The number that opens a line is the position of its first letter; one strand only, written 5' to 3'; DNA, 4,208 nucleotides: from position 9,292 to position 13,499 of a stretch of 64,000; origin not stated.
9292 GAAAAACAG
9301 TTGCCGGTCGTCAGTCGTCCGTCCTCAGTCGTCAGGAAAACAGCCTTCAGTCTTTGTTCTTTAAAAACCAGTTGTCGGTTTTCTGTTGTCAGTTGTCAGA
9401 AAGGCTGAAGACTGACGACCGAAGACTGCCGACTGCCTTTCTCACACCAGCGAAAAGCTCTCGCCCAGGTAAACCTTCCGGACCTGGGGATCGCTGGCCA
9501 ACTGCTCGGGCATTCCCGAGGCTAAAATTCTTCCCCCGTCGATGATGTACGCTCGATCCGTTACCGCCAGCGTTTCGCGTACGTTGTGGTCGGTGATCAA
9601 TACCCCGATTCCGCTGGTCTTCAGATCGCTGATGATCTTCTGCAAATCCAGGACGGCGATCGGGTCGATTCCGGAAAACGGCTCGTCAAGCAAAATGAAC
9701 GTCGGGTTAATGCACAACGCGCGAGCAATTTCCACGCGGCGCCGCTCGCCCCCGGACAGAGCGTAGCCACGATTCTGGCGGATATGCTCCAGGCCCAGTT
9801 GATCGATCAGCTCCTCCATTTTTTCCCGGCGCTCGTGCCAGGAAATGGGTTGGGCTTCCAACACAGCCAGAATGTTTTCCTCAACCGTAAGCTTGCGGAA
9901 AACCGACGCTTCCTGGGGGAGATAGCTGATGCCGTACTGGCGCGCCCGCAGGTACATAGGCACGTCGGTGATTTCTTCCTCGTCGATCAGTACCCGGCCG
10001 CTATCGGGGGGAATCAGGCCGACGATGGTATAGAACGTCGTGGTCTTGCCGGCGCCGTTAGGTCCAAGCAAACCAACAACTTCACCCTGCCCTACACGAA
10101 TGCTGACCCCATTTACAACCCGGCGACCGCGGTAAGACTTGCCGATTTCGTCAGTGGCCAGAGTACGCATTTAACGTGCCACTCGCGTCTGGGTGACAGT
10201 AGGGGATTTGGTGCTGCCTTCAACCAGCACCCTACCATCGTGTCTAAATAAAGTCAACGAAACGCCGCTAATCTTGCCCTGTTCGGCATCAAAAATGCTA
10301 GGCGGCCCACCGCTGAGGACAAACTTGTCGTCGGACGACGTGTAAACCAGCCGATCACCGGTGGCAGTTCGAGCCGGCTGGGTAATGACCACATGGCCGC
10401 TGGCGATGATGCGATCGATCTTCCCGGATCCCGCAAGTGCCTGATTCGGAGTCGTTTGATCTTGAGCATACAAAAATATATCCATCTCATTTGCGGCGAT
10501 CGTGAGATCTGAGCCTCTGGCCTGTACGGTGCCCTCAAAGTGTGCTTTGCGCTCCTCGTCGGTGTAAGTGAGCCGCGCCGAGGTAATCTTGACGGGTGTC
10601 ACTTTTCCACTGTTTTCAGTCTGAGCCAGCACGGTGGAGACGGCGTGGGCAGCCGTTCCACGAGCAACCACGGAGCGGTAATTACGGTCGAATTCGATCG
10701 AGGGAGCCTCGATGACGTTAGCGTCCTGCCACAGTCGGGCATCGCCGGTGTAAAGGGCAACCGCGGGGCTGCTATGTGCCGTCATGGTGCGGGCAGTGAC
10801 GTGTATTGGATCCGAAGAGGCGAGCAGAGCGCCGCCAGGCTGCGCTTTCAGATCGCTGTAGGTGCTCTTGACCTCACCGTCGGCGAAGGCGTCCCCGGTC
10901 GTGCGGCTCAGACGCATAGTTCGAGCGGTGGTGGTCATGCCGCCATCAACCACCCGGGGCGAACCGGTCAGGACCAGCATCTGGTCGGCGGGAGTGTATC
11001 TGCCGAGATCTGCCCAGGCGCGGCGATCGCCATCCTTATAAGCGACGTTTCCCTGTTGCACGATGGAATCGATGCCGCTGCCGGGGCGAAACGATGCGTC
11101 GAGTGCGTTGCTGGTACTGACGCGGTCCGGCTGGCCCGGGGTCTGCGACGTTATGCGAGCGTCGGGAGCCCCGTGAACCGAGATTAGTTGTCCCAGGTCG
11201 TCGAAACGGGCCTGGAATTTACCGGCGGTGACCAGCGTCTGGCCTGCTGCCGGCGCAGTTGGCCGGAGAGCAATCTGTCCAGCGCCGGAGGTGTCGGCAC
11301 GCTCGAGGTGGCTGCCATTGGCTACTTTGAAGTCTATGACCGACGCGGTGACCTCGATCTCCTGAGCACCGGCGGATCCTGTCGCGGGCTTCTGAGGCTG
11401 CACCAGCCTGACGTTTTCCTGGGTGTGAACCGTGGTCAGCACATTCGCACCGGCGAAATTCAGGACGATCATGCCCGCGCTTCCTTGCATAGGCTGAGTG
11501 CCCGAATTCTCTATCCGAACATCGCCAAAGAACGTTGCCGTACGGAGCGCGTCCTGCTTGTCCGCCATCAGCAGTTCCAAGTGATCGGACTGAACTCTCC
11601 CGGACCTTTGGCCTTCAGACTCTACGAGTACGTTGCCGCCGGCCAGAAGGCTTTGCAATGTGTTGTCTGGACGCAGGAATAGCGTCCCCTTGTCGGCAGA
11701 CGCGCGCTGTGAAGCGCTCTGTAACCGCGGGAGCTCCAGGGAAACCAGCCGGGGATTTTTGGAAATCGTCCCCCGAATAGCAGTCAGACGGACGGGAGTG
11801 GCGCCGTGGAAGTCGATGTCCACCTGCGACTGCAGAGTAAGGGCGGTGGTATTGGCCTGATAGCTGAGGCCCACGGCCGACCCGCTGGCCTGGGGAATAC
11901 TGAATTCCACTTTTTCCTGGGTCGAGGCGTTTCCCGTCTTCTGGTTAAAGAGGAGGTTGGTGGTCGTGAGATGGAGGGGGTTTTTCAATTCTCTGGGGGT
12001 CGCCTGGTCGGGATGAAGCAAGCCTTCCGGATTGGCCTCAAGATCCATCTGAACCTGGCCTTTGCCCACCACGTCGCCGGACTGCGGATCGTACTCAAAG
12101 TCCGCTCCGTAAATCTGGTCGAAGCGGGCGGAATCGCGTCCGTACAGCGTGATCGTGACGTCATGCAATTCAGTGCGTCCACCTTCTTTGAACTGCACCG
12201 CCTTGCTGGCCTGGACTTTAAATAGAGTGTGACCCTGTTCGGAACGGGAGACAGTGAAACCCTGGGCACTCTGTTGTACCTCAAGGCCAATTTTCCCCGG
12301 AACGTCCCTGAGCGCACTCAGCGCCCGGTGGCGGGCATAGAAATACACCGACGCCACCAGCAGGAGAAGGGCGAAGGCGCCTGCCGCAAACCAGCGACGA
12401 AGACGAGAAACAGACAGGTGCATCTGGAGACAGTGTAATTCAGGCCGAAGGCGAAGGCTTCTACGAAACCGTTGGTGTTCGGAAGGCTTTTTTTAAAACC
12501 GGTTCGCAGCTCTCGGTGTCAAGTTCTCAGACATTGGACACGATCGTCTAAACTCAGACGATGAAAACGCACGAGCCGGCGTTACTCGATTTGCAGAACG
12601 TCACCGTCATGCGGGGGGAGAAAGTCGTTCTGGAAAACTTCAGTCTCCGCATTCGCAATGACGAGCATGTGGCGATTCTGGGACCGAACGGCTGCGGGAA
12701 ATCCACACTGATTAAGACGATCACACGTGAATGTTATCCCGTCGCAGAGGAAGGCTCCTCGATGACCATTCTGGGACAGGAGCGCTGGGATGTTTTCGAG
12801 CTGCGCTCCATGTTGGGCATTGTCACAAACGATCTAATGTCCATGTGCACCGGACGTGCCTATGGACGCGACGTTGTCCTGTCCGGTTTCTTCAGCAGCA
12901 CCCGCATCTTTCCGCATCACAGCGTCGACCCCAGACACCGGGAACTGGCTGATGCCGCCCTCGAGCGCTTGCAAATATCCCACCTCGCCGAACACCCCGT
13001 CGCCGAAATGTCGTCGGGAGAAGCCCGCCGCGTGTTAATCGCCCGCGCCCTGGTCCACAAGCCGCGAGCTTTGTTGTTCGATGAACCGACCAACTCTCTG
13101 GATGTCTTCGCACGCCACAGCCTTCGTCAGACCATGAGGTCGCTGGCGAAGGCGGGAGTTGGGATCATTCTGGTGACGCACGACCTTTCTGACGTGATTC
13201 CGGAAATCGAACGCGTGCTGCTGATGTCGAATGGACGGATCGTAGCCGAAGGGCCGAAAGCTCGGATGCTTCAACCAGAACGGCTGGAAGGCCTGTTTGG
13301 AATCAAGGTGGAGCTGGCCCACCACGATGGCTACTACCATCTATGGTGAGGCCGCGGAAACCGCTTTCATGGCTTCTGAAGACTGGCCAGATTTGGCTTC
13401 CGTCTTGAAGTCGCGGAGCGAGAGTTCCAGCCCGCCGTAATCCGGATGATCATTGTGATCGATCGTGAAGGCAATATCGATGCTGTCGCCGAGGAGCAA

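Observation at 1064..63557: One architecture in at least seven sequence families: intergenic arrays of degenerate 7-nt repeats arranged as inverted arms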

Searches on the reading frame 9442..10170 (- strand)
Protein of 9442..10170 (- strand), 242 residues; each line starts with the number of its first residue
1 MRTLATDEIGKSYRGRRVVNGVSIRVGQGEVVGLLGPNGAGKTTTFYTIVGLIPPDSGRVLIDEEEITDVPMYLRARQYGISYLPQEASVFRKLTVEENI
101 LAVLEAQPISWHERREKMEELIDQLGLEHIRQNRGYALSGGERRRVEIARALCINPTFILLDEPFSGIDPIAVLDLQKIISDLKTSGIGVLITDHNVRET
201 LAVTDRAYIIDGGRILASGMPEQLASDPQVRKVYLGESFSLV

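Call 17: find_encoding_contigs(protein=window:9442-10170:-, flank=10000, max_places=6)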
Protein window:9442-10170:- (242 aa): 22 contigs read that carry it; 6 places shown.
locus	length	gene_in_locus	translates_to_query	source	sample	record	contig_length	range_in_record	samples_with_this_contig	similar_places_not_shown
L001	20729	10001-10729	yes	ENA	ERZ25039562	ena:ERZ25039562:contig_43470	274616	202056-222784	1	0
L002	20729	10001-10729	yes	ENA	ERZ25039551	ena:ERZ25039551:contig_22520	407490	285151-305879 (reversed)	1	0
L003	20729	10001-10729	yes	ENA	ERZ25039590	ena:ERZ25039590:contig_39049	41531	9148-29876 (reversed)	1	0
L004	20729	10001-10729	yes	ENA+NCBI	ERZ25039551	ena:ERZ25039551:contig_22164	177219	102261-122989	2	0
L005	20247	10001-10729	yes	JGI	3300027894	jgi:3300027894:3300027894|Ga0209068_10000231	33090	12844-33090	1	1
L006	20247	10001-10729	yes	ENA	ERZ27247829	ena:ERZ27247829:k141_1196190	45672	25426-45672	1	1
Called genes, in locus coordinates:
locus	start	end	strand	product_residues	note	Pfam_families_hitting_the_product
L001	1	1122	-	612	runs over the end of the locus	PF14559:TPR_19 (faint), PF13414:TPR_11 (faint)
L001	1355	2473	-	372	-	PF08331:QueG_DUF1730, PF12838:Fer4_7 (faint), PF13484:Fer4_16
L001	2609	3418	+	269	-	-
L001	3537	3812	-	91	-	PF04368:DUF507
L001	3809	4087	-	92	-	PF04368:DUF507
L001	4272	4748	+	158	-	-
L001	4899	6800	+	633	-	PF01368:DHH, PF02272:DHHA1, PF17768:RecJ_OB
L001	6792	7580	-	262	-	PF00005:ABC_tran, PF13304:AAA_21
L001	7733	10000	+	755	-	PF06835:LptC, PF03968:LptD_N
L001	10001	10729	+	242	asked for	PF00005:ABC_tran, PF12399:BCA_ABC_TP_C (weak)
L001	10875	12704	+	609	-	PF00309:Sigma54_AID, PF04963:Sigma54_CBD, PF13936:HTH_38 (faint), PF04552:Sigma54_DBD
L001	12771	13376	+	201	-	PF02482:Ribosomal_S30AE, PF16321:Ribosom_S30AE_C (weak)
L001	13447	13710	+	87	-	-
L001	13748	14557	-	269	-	PF01841:Transglut_core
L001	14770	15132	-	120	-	PF07883:Cupin_2 (faint)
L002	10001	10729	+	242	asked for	PF00005:ABC_tran, PF12399:BCA_ABC_TP_C (weak)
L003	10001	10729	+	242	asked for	PF00005:ABC_tran, PF12399:BCA_ABC_TP_C (weak)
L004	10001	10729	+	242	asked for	PF00005:ABC_tran, PF12399:BCA_ABC_TP_C (weak)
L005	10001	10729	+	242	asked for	PF00005:ABC_tran, PF12399:BCA_ABC_TP_C (weak)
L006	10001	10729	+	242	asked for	PF00005:ABC_tran, PF12399:BCA_ABC_TP_C (weak)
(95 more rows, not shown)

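Call 24: find_related_loci(query=window:9442-10170:-, collection=genome_contigs, flank=10000)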
Query window:9442-10170:- (242 aa) in genome_contigs; peptide patterns used: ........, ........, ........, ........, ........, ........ (x = any residue, [..] = any of these).
600 stretches matched a pattern (row limit reached: there are more); 587 encode a relative of the query (tblastn E <= 1e-3); the best 80 are kept; 80 distinct loci.
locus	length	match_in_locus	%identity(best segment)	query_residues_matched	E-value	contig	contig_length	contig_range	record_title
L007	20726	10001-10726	99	1-242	2e-158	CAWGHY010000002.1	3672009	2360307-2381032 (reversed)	MAG: Terriglobia bacterium isolate MFD09671.bin.1.22 genome assembly, contig: contig_11288, whole genome shotgun sequenc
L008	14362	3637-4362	99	1-242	2e-158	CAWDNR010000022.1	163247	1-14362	MAG: Terriglobia bacterium isolate MFD03346.bin.2.88 genome assembly, contig: contig_5073, whole genome shotgun sequence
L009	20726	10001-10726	99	1-242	3e-158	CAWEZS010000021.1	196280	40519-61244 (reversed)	MAG: Terriglobia bacterium isolate MFD06085.bin.1.35 genome assembly, contig: contig_58606, whole genome shotgun sequenc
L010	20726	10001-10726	99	1-242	5e-158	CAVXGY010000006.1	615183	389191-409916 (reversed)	MAG: Terriglobia bacterium isolate MFD05513.bin.1.16 genome assembly, contig: contig_4342, whole genome shotgun sequence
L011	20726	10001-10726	98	1-242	2e-157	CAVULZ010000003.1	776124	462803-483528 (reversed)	MAG: Terriglobia bacterium isolate MFD06435.bin.2.117 genome assembly, contig: contig_18195, whole genome shotgun sequen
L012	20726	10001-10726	98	1-242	5e-157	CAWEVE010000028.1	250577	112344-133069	MAG: Terriglobia bacterium isolate MFD05521.bin.2.55 genome assembly, contig: contig_18780, whole genome shotgun sequenc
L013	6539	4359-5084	98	1-242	2e-157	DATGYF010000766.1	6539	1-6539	MAG TPA_asm: Terriglobales bacterium isolate SMAG_U10628 k141_475710, whole genome shotgun sequence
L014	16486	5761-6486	93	1-242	1e-149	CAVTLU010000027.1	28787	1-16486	MAG: uncultured Acidobacteriaceae bacterium isolate MFD06714.bin.2.102 genome assembly, contig: contig_78528, whole geno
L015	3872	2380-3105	91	1-242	2e-153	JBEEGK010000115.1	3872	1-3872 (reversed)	MAG: Acidobacteriaceae bacterium isolate BP_8 scaffold_2956459, whole genome shotgun sequence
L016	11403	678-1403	90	1-242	6e-146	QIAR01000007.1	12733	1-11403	MAG: Acidobacteria bacterium isolate gp1 AA124 14_1009_16_30cm_scaffold_9438_curated, whole genome shotgun sequence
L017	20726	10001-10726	90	1-242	9e-146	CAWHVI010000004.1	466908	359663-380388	MAG: uncultured Acidobacteriaceae bacterium isolate MFD02416.bin.1.324 genome assembly, contig: contig_18030, whole geno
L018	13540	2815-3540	88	1-242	3e-145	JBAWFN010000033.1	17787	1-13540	MAG: Terriglobales bacterium isolate MFD01509_ilm_asm_bin21 k127_401059, whole genome shotgun sequence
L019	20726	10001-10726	89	1-242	2e-144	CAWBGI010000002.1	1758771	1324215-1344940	MAG: uncultured Acidobacteriaceae bacterium isolate MFD09222.bin.1.59 genome assembly, contig: contig_38113, whole genom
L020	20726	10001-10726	90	1-242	1e-144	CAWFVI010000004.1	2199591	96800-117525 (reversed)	MAG: uncultured Acidobacteriota bacterium isolate MFD05377.bin.1.8 genome assembly, contig: contig_33721, whole genome s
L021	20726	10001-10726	89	1-242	2e-144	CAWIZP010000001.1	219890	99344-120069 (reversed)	MAG: uncultured Acidobacteriota bacterium isolate MFD06092.bin.1.248 genome assembly, contig: contig_100084, whole genom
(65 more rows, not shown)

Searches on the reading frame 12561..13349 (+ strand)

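Call 34: search_protein_families(library=pfam, proteins=[window:12561-13349:+], max_evalue=0.001)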
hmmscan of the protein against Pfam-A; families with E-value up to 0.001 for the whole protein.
window:12561-13349:+ (262 aa): 5 families
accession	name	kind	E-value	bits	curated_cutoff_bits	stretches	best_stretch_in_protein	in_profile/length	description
PF00005.33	ABC_tran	-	4.8e-25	89.2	25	1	24-178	1-137/137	ABC transporter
PF13304.12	AAA_21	-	1.9e-14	54.9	27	1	133-209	221-300/304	AAA domain, putative AbiEii toxin, Type IV TA system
PF13521.12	AAA_28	-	0.00037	21.2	27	0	37-69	2-35/164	AAA domain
PF03215.21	Rad17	-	0.0006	20.2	23.8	1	26-96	37-106/186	Rad17 P-loop domain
PF02463.25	SMC_N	-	0.00095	19.1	40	0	34-54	24-44/220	RecF/RecN/SMC N terminal domain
